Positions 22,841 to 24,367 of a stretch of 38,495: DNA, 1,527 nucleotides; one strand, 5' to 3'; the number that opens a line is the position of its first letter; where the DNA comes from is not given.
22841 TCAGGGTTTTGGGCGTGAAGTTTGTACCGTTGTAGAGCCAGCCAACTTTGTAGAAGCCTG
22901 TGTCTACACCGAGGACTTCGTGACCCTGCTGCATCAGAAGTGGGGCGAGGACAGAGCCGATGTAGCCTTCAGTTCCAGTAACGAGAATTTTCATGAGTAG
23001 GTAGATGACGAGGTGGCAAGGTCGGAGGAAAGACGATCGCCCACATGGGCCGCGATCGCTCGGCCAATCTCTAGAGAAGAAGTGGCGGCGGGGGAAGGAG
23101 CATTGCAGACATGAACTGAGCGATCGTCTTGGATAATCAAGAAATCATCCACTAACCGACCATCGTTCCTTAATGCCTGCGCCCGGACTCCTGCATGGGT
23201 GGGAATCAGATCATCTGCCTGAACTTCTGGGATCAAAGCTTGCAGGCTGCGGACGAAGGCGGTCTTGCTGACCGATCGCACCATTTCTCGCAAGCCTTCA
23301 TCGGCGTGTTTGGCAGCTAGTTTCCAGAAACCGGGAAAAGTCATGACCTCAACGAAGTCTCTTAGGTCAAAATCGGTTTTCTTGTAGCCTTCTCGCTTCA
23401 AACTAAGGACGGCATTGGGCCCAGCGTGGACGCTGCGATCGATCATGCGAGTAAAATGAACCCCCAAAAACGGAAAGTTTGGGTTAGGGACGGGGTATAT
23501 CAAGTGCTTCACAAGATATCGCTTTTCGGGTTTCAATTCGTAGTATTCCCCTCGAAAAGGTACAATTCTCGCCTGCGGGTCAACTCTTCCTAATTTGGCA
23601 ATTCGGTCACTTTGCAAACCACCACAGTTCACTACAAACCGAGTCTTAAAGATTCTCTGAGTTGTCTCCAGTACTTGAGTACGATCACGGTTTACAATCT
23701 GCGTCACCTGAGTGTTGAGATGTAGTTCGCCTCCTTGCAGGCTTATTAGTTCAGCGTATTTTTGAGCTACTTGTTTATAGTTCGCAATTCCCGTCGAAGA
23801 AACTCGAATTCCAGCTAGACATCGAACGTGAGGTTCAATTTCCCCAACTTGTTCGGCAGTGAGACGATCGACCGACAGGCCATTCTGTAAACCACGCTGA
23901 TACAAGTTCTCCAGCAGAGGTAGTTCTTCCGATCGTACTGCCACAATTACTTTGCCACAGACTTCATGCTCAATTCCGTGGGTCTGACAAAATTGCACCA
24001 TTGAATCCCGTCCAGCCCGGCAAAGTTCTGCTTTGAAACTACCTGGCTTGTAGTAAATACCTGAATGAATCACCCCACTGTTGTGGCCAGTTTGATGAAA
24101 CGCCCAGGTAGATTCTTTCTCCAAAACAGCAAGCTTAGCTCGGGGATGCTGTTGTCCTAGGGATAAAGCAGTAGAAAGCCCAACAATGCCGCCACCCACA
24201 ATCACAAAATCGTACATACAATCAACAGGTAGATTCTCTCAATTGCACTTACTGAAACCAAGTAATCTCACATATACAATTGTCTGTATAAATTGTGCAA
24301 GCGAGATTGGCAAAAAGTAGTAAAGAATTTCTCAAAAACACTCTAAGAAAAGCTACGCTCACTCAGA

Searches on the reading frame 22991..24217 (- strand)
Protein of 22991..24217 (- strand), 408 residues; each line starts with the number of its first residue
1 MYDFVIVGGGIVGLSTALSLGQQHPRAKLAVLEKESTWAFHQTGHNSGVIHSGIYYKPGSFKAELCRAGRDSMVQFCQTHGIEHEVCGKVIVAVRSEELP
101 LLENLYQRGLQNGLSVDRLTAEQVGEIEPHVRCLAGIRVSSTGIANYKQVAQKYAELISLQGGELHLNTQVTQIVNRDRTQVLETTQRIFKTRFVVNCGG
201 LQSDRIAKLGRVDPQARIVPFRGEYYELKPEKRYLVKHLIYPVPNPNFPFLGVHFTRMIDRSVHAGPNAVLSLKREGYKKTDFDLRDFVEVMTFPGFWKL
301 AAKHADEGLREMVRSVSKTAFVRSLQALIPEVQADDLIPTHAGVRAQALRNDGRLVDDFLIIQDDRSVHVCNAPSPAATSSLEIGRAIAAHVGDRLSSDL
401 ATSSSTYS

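Call 57: search_protein_families(library=pfam, proteins=[window:22991-24217:-], max_evalue=0.00001)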
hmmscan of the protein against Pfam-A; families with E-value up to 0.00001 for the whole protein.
window:22991-24217:- (408 aa): 2 families
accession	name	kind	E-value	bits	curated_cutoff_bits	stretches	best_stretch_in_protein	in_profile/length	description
PF01266.30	DAO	-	3.8e-59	201.4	27.9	1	3-390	1-352/353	FAD dependent oxidoreductase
PF07992.20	Pyr_redox_2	-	1.9e-06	27.9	26.1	0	2-58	1-55/291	Pyridine nucleotide-disulphide oxidoreductase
